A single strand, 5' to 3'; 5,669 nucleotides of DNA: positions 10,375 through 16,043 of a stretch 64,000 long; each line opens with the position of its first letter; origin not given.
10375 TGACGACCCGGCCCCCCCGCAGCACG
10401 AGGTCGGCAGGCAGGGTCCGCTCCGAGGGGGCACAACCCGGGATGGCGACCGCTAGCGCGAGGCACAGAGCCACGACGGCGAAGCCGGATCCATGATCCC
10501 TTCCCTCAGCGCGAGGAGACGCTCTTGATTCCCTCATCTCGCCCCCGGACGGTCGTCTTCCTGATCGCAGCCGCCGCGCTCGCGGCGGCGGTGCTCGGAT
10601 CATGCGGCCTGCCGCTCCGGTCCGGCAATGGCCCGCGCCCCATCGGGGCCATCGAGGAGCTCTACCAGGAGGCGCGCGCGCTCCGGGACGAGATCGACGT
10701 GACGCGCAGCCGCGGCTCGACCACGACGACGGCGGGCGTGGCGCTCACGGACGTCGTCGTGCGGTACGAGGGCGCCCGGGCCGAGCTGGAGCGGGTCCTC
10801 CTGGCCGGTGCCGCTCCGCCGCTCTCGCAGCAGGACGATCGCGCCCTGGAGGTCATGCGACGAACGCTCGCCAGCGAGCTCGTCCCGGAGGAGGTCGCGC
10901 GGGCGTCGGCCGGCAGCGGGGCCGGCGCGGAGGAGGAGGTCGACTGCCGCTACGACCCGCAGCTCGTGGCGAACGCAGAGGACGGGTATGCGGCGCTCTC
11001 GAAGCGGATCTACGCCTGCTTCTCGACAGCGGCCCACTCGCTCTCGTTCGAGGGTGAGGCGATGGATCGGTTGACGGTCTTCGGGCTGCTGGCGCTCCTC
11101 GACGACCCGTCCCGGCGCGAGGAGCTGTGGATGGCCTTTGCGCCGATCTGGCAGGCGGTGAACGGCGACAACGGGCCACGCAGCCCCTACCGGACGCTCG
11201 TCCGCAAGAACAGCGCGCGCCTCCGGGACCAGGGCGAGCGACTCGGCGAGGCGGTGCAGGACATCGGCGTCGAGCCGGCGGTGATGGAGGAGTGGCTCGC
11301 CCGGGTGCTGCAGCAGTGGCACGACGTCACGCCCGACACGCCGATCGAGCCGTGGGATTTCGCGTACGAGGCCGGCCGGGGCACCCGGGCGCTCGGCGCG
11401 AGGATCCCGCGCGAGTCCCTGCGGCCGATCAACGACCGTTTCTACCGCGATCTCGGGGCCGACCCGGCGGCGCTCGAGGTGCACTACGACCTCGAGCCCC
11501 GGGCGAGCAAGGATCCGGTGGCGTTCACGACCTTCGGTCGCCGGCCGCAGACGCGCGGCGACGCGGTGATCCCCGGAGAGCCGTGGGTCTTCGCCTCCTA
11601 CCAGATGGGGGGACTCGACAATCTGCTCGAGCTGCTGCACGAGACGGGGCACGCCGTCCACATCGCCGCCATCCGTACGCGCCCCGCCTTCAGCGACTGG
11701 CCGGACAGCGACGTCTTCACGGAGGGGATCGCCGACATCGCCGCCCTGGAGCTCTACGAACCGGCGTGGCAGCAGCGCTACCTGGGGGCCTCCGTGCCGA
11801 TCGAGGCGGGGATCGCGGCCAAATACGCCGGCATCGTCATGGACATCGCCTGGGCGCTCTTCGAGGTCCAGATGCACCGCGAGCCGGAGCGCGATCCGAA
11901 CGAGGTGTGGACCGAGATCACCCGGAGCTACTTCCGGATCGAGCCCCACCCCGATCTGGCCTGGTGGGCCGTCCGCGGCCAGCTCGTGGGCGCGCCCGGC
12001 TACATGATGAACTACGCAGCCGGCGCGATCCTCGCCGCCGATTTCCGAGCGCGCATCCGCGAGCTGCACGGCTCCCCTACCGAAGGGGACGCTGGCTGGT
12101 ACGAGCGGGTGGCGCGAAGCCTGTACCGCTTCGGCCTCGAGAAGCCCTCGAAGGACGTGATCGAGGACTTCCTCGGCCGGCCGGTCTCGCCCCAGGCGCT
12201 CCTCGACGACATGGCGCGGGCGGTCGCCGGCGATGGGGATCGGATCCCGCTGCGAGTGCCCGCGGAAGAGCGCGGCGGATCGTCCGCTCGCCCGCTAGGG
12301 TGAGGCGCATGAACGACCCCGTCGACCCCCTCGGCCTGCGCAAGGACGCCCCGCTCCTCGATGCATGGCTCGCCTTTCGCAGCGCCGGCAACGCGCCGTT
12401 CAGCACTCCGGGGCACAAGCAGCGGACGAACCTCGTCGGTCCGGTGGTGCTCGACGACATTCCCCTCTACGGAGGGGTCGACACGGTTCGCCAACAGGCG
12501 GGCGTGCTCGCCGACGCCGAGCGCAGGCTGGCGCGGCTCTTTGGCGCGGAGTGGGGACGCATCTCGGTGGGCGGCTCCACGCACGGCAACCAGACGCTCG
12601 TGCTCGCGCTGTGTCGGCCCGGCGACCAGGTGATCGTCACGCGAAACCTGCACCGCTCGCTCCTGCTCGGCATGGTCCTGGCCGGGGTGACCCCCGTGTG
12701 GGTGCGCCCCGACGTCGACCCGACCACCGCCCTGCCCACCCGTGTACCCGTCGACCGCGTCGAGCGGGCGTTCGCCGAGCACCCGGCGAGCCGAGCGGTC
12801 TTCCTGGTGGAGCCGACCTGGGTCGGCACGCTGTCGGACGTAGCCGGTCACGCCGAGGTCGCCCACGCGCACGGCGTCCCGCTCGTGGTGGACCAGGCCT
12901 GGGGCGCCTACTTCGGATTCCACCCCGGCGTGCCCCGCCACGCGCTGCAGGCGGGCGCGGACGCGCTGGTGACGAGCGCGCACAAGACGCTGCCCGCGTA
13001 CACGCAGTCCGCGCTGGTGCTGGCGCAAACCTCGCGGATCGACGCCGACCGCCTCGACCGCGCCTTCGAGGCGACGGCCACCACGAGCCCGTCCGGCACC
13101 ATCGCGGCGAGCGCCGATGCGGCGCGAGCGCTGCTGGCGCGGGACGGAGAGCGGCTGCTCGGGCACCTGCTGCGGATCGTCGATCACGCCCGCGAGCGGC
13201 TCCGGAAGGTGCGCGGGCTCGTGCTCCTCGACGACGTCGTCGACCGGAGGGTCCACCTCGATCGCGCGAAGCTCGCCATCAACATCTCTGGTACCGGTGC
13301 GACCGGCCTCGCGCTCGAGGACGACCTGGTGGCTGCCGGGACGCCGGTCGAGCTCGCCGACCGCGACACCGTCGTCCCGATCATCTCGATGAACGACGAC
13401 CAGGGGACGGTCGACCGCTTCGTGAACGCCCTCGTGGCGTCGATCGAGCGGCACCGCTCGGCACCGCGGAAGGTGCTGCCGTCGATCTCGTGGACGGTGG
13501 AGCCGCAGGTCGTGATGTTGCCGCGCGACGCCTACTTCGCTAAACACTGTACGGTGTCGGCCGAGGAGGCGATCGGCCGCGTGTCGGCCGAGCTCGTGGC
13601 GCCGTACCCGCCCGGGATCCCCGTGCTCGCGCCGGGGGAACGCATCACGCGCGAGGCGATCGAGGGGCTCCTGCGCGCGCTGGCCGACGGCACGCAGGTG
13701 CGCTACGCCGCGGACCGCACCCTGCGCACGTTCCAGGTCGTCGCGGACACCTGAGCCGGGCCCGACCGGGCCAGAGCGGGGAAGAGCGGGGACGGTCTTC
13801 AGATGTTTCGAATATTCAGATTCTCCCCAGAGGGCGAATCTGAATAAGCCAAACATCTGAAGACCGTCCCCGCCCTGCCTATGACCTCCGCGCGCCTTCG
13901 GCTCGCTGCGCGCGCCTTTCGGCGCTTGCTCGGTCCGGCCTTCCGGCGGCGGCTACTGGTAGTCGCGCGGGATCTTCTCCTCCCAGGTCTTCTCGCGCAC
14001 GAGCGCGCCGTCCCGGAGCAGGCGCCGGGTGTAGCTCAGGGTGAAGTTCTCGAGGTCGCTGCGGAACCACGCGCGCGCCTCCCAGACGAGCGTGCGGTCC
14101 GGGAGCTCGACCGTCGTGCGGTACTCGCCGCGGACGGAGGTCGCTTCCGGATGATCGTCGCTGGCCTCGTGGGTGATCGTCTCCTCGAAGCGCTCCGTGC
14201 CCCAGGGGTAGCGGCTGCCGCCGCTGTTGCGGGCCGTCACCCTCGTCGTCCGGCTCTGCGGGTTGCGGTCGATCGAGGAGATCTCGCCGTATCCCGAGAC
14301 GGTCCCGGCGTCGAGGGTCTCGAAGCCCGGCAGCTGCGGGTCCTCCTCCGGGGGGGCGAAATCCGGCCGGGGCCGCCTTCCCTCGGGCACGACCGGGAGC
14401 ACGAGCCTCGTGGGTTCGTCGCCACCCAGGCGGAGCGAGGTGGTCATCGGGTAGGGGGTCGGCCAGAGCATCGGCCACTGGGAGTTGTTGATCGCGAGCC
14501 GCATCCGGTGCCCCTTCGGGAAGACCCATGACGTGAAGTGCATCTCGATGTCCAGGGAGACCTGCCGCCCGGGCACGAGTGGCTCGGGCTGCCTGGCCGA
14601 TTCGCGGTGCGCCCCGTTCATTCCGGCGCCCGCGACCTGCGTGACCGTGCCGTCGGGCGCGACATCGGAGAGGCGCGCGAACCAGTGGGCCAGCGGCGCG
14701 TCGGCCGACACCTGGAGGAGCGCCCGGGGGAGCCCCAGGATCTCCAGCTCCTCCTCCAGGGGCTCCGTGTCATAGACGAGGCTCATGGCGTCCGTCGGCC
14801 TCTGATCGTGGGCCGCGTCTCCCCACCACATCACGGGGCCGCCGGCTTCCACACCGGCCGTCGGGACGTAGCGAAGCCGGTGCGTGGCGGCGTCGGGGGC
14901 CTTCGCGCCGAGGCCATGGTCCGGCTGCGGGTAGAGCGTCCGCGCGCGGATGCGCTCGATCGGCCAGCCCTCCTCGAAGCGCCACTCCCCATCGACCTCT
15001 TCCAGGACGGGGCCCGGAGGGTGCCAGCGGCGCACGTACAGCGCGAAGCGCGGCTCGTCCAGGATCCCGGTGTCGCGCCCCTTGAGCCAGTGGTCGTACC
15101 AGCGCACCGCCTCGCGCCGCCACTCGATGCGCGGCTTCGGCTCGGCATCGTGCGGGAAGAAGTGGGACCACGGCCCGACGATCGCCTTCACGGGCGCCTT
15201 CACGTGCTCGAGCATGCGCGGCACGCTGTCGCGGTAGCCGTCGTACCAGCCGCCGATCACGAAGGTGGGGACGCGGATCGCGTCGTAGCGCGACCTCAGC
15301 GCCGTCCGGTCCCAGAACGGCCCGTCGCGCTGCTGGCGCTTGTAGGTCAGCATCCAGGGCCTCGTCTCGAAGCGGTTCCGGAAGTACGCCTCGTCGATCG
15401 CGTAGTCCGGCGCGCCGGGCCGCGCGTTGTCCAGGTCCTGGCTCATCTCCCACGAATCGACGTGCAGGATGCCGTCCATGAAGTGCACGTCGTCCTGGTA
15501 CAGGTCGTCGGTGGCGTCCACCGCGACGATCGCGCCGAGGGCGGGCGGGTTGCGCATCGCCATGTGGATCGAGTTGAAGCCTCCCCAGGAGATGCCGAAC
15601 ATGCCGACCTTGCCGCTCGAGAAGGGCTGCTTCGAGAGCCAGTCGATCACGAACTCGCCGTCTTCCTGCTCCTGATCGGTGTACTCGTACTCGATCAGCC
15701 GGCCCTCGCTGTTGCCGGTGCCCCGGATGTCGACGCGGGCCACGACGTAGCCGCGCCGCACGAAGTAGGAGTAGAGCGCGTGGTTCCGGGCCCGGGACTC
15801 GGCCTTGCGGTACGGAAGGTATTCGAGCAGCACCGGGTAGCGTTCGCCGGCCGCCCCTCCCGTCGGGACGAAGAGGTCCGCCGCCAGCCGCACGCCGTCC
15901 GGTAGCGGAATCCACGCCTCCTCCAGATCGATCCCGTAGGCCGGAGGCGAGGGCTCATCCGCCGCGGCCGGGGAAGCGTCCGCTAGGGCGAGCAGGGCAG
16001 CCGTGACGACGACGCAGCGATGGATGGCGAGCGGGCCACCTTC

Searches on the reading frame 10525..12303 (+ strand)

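Call 48: search_protein_families(library=pfam, proteins=[window:10525-12303:+], max_evalue=0.01)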
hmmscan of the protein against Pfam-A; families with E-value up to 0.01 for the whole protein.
window:10525-12303:+ (592 aa): 1 family
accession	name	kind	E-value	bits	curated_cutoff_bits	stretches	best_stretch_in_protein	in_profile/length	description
PF01432.26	Peptidase_M3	-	1.3e-05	25.2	27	1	321-564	189-456/457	Peptidase family M3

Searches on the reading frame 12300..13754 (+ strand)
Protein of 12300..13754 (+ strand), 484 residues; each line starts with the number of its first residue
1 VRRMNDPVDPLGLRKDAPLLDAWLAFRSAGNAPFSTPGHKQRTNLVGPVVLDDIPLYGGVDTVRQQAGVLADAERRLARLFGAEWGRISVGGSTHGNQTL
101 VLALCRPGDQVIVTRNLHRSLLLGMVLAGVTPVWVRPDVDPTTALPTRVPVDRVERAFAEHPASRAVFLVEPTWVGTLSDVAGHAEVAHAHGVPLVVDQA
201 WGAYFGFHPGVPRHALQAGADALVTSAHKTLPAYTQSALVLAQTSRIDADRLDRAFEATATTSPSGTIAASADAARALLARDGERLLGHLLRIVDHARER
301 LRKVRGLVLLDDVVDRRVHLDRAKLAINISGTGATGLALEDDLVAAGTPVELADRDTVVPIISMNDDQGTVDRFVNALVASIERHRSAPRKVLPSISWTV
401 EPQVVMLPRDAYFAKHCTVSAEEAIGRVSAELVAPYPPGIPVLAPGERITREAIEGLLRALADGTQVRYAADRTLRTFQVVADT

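Call 48: search_protein_families(library=pfam, proteins=[window:12300-13754:+], max_evalue=0.01)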
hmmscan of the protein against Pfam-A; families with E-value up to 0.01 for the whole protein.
window:12300-13754:+ (484 aa): 8 families
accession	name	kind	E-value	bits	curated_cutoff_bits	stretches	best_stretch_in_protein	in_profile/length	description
PF01276.26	OKR_DC_1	-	2.1e-45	155.7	27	1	18-307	2-320/417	Orn/Lys/Arg decarboxylase, major domain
PF03711.20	OKR_DC_1_C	-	1.6e-10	41.9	24.2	1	399-461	42-110/132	Orn/Lys/Arg decarboxylase, C-terminal domain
PF01212.27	Beta_elim_lyase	-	3.2e-07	30.4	27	1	63-267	27-215/288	Beta-eliminating lyase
PF01041.23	DegT_DnrJ_EryC1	-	3.5e-06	26.9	19.8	1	74-201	30-148/360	DegT/DnrJ/EryC1/StrS aminotransferase family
PF01053.26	Cys_Met_Meta_PP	-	1.8e-05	23.9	27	1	73-231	57-200/381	Cys/Met metabolism PLP-dependent enzyme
PF00266.25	Aminotran_5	-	2.5e-05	23.9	21.5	1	70-231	45-203/371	Aminotransferase class-V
PF00155.27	Aminotran_1_2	-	0.00024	20.9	19.7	1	69-235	43-225/361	Aminotransferase class I and II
PF05889.19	SepSecS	-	0.00099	18.4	21.1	1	106-234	96-228/389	O-phosphoseryl-tRNA(Sec) selenium transferase, SepSecS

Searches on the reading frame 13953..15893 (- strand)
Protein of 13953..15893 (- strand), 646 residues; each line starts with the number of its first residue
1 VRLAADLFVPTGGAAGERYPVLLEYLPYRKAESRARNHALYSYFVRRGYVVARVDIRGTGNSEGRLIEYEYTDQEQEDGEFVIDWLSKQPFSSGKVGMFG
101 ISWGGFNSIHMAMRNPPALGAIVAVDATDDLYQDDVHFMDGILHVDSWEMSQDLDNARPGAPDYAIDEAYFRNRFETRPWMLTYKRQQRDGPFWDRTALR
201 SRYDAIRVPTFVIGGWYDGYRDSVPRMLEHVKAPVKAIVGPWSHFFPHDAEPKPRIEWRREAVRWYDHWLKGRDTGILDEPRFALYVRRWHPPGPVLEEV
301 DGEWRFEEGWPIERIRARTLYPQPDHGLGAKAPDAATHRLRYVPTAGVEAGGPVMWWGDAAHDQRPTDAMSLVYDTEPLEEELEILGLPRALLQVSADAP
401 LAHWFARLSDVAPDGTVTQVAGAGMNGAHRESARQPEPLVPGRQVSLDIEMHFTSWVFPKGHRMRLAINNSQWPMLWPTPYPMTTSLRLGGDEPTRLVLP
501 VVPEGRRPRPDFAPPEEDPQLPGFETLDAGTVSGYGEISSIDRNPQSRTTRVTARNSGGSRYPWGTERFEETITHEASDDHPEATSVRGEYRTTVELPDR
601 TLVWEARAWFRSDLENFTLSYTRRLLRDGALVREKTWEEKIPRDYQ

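Call 48: search_protein_families(library=pfam, proteins=[window:13953-15893:-], max_evalue=0.01)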
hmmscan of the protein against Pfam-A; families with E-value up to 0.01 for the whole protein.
window:13953-15893:- (646 aa): 5 families
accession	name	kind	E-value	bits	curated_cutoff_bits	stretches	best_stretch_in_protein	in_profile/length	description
PF02129.25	Peptidase_S15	-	5.6e-55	187.3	23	1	2-245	4-261/262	X-Pro dipeptidyl-peptidase (S15 family)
PF08530.16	PepX_C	-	3.7e-35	122.2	22.5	1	299-489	13-197/217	X-Pro dipeptidyl-peptidase C-terminal non-catalytic domain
PF12146.15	Hydrolase_4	-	2e-09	37.6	27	1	31-124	14-106/239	Serine aminopeptidase, S33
PF00561.26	Abhydrolase_1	-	6.2e-08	33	25.8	1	43-140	22-125/245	alpha/beta hydrolase fold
PF00326.27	Peptidase_S9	-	8.6e-08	32.4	22.6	1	42-136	8-106/213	Prolyl oligopeptidase family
